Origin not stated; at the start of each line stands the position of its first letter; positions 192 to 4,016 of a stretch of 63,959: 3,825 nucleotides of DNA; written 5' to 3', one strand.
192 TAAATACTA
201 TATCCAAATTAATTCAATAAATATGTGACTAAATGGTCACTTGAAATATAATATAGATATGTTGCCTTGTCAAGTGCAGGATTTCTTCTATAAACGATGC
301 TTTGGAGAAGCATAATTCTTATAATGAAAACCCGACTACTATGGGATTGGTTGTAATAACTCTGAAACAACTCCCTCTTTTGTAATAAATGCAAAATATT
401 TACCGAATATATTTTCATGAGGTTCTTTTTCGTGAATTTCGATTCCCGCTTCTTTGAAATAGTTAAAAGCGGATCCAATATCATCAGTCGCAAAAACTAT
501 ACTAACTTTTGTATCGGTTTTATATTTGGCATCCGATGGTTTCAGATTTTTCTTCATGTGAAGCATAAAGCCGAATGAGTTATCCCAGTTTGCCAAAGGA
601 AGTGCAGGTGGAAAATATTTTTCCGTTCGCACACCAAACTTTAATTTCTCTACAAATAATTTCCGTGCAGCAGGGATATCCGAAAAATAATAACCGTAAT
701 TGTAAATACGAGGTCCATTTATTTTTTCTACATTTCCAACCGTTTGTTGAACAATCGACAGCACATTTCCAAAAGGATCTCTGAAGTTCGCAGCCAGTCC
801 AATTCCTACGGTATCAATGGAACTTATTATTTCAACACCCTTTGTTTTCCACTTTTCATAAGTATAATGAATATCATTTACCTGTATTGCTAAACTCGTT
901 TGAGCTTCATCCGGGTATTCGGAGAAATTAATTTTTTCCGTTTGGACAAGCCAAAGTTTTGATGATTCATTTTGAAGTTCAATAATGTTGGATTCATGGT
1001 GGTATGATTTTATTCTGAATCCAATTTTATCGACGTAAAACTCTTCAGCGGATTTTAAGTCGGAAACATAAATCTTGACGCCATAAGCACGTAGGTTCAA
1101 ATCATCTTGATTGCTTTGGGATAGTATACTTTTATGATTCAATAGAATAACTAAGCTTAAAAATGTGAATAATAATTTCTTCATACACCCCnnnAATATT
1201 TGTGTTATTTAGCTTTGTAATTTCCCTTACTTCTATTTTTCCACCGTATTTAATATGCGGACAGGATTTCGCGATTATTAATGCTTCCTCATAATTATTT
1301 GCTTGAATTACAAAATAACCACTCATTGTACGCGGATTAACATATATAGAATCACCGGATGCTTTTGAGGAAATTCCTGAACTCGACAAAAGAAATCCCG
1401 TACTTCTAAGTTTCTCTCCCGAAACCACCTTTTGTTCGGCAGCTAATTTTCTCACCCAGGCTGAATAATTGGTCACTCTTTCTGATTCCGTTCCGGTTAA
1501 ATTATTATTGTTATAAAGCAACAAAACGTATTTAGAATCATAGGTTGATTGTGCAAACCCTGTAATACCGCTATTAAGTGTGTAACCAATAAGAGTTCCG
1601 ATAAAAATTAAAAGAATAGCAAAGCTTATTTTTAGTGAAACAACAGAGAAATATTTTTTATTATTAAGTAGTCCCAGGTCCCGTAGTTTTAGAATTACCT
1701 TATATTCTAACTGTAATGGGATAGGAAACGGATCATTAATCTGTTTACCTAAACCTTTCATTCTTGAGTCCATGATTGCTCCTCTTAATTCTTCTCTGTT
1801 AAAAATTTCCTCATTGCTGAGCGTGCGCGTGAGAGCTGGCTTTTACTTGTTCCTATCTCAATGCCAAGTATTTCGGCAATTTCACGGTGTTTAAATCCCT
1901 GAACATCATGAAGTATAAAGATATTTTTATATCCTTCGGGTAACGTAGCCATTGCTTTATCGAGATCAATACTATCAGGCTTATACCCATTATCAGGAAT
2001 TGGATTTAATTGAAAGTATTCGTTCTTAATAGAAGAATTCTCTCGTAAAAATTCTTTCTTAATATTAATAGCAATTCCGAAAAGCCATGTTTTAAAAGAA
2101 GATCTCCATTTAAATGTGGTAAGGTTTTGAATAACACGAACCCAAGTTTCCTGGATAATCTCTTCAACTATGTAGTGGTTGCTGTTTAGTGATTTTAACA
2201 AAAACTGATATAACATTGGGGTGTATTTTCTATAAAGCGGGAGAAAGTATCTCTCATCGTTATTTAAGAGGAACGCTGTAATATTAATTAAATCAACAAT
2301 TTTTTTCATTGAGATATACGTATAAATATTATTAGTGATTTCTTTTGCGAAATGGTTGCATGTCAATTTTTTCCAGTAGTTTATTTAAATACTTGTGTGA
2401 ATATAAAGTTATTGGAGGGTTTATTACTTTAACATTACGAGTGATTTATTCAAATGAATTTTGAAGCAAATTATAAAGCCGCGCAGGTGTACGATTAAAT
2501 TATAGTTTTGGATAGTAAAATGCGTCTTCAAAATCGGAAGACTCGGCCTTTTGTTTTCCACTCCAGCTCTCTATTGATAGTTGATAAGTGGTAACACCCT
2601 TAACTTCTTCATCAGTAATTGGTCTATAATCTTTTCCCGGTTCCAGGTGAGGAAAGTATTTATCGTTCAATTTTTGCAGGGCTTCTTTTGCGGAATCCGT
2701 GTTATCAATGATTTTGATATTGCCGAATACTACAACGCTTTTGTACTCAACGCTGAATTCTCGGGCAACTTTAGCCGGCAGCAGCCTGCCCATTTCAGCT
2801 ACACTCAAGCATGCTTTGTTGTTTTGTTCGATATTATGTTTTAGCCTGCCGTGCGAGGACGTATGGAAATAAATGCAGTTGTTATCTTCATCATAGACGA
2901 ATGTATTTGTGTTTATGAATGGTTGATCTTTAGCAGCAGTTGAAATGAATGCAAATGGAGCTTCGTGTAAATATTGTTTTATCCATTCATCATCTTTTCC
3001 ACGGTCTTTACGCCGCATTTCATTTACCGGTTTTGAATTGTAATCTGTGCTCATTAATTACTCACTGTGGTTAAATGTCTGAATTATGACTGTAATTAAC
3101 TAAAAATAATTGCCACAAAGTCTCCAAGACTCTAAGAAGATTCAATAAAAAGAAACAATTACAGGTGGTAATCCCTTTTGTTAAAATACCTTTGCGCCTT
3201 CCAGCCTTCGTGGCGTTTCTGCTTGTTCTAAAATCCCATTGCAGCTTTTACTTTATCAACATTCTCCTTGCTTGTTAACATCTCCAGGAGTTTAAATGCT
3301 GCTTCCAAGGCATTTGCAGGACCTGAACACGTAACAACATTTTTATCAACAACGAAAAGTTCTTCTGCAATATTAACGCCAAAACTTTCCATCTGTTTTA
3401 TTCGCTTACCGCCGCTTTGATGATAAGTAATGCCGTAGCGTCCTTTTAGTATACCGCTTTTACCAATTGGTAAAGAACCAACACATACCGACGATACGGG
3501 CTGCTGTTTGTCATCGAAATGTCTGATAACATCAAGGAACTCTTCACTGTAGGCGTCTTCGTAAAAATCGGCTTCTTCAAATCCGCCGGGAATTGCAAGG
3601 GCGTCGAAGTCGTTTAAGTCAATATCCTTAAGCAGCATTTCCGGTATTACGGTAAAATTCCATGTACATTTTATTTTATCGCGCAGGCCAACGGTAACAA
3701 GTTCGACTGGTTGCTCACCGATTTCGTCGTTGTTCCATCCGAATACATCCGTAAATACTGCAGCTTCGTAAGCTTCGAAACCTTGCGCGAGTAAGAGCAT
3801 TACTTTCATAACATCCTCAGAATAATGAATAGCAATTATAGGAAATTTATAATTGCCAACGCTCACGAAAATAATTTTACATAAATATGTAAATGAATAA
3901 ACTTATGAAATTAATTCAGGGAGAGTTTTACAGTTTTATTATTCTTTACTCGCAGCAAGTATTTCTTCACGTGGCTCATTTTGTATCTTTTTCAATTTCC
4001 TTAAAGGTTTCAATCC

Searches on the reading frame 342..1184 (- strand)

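Call 11: search_protein_families(library=pfam, proteins=[window:342-1184:-], max_evalue=0.01)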
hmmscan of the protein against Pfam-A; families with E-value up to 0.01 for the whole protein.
window:342-1184:- (281 aa): 3 families
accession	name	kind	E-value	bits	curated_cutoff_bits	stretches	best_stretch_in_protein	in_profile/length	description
PF00903.31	Glyoxalase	-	1.3e-18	68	20.6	2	37-142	6-119/121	Glyoxalase/Bleomycin resistance protein/Dioxygenase superfamily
PF12681.13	Glyoxalase_2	-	0.0013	19.1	30.1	0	38-142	6-111/118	Glyoxalase-like domain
PF22677.2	Ble-like_N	-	0.0058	16.8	24.5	0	36-60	5-29/41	Bleomycin resistance protein-like N-terminal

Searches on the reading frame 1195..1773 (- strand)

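Call 11: search_protein_families(library=pfam, proteins=[window:1195-1773:-], max_evalue=0.01)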
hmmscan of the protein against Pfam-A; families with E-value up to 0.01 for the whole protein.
window:1195-1773:- (193 aa): 1 family
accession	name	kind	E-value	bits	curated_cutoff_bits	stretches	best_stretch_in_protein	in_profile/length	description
PF03795.20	YCII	-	0.00019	22.3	24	1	81-187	2-93/95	YCII-related domain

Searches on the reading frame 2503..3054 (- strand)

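Call 11: search_protein_families(library=pfam, proteins=[window:2503-3054:-], max_evalue=0.01)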
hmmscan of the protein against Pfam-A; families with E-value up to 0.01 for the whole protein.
window:2503-3054:- (184 aa): 4 families
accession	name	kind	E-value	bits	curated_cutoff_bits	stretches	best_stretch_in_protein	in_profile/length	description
PF12900.13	Pyridox_ox_2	-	8.5e-20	71.6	27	1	22-168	2-140/140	Pyridoxamine 5'-phosphate oxidase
PF01243.27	PNPOx_N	-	3.1e-11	44.1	28.1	1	25-144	5-101/120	Pyridoxamine 5'-phosphate oxidase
PF04299.18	FMN_bind_2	-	8.2e-08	32.5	22.4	1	19-138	9-139/168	Putative FMN-binding domain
PF06337.17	DUSP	-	0.0095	16.8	29.3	0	113-149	26-56/77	DUSP domain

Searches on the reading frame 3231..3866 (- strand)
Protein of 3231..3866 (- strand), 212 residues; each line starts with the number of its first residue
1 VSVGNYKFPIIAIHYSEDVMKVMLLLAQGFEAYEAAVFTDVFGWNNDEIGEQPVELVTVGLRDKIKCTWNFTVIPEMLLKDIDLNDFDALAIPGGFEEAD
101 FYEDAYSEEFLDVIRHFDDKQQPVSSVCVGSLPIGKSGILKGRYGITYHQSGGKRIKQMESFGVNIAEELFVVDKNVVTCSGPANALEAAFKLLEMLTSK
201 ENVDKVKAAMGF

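Call 11: search_protein_families(library=pfam, proteins=[window:3231-3866:-], max_evalue=0.01)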
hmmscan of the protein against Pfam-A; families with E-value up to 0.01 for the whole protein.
window:3231-3866:- (212 aa): 2 families
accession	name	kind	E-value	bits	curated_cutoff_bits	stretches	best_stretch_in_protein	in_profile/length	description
PF01965.30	DJ-1_PfpI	-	6.1e-24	85.1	26.6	1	20-195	1-164/165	DJ-1/PfpI family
PF00013.35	KH_1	-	0.0049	17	21.5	1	152-195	18-65/66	KH domain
